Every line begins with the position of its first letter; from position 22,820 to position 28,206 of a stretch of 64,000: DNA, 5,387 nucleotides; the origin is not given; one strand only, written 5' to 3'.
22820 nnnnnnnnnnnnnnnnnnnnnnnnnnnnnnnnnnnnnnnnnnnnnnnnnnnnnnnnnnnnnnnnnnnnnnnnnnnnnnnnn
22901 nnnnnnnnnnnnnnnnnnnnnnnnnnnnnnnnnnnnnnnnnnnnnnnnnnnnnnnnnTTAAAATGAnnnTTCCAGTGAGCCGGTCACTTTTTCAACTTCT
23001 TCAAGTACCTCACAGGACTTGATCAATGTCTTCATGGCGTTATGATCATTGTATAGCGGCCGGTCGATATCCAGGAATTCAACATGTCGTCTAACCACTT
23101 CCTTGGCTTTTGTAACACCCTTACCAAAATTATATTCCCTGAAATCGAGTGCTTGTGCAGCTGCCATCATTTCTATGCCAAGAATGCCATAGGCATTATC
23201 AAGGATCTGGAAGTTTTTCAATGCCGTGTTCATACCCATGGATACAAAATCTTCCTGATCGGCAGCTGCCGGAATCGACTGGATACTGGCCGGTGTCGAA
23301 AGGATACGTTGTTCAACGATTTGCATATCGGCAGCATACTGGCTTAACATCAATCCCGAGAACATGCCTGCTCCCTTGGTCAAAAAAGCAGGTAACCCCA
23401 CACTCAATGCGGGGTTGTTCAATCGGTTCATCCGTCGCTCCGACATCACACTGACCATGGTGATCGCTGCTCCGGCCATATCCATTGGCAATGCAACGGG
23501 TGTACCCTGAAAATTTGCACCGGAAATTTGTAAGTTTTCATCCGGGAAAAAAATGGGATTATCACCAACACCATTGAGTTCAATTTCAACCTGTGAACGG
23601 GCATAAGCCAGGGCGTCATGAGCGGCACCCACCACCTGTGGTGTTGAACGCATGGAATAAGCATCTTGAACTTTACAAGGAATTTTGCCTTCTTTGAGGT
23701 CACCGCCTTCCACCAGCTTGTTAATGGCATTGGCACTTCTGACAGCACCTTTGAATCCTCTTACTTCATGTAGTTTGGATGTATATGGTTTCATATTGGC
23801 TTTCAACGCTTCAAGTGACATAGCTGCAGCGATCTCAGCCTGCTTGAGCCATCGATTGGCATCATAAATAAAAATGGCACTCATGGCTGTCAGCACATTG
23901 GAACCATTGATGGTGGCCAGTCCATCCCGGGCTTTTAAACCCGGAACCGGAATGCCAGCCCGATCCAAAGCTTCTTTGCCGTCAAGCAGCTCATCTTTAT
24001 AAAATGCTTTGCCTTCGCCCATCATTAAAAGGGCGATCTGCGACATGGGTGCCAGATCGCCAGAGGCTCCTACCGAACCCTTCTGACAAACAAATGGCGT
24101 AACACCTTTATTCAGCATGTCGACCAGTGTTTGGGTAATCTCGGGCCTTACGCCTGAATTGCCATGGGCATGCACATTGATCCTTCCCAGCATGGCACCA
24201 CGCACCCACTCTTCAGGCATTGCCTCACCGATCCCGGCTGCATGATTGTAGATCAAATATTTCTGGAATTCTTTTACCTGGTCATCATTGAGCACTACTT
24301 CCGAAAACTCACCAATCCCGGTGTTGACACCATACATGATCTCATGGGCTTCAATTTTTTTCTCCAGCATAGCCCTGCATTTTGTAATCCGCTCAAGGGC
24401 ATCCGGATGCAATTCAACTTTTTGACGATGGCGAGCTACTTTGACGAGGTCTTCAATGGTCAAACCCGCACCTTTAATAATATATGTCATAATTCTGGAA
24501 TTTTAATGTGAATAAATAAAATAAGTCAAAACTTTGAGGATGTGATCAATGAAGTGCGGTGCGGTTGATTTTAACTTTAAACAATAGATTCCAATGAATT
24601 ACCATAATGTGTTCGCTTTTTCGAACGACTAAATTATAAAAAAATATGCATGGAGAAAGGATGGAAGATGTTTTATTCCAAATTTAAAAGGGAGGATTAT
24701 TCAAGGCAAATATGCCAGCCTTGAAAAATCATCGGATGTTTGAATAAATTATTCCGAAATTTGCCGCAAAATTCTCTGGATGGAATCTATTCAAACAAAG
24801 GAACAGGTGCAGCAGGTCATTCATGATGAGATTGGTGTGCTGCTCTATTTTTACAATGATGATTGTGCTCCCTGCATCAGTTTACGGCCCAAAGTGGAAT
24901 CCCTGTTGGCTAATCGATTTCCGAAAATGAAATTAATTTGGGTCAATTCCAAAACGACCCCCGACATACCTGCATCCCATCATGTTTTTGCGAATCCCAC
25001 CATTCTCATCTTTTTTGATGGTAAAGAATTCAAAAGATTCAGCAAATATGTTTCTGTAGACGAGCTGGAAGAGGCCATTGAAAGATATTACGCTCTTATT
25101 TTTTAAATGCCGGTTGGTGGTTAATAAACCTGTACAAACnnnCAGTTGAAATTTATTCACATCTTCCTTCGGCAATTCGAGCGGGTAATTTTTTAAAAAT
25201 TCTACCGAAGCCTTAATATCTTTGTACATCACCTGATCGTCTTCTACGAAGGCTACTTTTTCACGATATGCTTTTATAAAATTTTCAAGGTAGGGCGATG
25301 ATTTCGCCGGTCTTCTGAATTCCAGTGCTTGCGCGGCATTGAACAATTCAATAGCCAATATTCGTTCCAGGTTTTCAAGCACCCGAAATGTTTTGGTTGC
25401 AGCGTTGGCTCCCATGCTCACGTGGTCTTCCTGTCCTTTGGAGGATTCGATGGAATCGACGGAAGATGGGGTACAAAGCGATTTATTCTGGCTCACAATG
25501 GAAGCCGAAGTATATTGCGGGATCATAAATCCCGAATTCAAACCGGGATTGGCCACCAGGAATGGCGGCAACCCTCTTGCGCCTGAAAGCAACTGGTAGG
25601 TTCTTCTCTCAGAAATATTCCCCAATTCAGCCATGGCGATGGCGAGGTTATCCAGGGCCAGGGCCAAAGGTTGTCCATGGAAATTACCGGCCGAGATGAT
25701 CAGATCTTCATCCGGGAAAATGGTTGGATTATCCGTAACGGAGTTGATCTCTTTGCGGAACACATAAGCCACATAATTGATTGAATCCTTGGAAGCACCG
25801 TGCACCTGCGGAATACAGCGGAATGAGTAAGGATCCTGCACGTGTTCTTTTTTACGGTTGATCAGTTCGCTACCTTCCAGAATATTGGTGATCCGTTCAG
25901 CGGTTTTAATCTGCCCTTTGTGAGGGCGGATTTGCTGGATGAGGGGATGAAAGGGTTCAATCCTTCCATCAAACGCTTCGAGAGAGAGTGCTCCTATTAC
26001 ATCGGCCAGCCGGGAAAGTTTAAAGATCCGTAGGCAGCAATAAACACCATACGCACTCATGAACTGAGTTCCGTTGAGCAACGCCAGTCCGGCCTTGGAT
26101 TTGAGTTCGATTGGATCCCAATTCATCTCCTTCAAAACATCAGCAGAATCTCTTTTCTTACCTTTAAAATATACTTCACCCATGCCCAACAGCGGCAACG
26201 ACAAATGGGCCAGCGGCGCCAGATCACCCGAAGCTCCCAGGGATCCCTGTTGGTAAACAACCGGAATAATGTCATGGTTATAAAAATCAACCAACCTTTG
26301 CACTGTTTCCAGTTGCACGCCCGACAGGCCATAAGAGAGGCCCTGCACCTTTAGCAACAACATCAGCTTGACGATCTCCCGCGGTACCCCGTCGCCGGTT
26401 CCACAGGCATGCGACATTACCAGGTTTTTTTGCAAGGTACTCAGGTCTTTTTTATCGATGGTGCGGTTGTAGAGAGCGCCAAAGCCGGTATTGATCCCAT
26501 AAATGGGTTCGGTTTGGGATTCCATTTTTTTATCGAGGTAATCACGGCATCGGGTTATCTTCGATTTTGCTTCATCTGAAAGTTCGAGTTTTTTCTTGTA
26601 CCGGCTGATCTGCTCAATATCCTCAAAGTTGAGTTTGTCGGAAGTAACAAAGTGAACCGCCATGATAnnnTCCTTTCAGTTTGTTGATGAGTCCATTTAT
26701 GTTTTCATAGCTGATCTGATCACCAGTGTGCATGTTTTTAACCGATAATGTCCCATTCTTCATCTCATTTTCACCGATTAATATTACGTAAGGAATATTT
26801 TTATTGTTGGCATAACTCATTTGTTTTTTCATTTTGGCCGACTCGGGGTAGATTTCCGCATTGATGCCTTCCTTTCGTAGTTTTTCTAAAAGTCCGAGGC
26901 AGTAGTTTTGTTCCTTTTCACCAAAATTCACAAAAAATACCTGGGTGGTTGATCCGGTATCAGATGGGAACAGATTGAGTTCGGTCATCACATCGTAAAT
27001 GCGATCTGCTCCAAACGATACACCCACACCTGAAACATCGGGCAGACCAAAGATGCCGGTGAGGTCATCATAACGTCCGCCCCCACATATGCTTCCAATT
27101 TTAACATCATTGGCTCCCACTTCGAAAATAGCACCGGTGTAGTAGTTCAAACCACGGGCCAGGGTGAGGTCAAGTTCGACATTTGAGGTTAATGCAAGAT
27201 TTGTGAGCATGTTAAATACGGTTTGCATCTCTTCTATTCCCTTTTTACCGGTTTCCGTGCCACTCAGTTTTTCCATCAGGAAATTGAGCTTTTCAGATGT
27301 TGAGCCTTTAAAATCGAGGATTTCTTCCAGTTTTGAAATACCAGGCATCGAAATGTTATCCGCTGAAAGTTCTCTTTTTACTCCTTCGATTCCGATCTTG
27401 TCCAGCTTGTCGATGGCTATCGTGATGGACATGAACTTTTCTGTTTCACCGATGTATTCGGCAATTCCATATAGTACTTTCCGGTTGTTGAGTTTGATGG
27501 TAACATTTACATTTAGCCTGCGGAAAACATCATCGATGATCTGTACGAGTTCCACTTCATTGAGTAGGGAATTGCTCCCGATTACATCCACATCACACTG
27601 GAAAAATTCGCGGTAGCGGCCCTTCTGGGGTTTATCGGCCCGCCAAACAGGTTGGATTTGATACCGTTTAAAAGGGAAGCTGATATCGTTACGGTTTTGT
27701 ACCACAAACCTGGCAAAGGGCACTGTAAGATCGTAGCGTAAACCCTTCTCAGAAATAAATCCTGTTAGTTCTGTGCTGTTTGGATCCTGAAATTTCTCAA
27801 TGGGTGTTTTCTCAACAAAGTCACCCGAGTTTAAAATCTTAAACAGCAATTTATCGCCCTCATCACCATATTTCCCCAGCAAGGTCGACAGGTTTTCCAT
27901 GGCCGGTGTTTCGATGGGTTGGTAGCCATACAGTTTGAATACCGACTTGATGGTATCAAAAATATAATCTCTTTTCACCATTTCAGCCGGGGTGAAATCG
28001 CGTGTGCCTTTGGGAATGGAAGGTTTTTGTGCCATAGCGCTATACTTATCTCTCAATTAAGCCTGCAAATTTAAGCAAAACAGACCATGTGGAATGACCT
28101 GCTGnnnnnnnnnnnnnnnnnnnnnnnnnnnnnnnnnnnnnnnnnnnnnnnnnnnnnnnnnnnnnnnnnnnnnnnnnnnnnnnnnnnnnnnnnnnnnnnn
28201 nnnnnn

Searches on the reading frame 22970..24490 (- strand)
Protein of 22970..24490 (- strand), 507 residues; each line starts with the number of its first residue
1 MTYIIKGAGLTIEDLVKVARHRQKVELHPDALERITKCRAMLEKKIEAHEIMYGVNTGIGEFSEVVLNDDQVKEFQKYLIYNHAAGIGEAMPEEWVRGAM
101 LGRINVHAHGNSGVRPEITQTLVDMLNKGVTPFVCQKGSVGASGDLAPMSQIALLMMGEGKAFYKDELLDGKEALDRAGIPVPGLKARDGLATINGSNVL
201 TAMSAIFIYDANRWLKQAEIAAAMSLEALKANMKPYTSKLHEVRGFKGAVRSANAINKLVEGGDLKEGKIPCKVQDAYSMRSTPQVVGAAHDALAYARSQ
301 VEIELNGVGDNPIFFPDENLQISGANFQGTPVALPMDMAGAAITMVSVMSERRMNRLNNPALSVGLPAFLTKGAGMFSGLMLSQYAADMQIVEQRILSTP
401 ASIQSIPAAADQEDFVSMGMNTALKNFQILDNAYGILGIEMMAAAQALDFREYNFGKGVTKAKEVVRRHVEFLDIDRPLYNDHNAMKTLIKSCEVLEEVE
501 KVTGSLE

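Call 31: search_protein_families(library=pfam, proteins=[window:22970-24490:-], max_evalue=0.01)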
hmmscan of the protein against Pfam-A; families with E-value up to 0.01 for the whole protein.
window:22970-24490:- (507 aa): 1 family
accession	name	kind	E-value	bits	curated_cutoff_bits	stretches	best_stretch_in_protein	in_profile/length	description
PF00221.24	Lyase_aromatic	-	8.6e-163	542.8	27.3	1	10-467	1-465/466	Aromatic amino acid lyase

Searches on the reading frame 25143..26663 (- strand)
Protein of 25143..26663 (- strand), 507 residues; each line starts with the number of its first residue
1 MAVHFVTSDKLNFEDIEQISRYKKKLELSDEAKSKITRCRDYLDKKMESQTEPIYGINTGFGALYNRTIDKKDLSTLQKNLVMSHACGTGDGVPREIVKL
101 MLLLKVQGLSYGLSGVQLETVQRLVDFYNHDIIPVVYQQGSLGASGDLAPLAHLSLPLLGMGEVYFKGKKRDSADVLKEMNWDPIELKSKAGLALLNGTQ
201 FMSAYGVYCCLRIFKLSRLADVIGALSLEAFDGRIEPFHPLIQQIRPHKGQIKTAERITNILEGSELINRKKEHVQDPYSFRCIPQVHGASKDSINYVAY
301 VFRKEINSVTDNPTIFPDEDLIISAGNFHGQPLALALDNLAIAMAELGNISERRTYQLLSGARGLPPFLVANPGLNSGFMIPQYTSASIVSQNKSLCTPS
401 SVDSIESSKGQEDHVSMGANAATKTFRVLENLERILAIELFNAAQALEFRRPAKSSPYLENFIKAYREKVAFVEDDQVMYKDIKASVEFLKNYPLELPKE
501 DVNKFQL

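Call 31: search_protein_families(library=pfam, proteins=[window:25143-26663:-], max_evalue=0.01)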
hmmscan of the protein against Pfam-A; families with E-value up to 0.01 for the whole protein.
window:25143-26663:- (507 aa): 1 family
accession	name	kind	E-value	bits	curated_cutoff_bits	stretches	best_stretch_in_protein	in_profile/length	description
PF00221.24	Lyase_aromatic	-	2.4e-192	640.2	27.3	1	11-468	1-466/466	Aromatic amino acid lyase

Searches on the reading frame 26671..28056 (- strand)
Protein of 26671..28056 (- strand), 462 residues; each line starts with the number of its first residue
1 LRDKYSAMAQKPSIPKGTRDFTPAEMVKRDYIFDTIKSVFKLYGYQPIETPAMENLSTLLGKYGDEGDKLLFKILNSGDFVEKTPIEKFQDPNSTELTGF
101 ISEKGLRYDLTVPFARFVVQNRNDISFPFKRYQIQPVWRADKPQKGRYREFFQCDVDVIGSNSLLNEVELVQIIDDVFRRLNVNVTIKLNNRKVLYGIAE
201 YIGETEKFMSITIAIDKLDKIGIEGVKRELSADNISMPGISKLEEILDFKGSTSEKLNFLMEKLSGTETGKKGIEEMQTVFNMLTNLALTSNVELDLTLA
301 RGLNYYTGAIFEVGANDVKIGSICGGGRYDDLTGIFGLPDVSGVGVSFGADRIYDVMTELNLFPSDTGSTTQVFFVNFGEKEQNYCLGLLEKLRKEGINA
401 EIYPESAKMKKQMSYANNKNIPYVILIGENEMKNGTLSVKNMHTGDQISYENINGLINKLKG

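Call 31: search_protein_families(library=pfam, proteins=[window:26671-28056:-], max_evalue=0.01)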
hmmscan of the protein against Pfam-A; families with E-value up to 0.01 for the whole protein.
window:26671-28056:- (462 aa): 4 families
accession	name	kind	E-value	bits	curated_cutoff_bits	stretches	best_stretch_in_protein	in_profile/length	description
PF13393.11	tRNA-synt_His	-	1.2e-35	123.7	25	2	105-352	66-307/308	Histidyl-tRNA synthetase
PF03129.25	HGTP_anticodon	-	5.1e-18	65.4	21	1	372-449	1-83/94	Anticodon binding domain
PF00152.25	tRNA-synt_2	-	2.9e-05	23.7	25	1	131-262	94-182/308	tRNA synthetases class II (D, K and N)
PF01409.25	tRNA-synt_2d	-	0.0067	16.4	19.8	0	34-193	24-166/246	tRNA synthetases class II core domain (F)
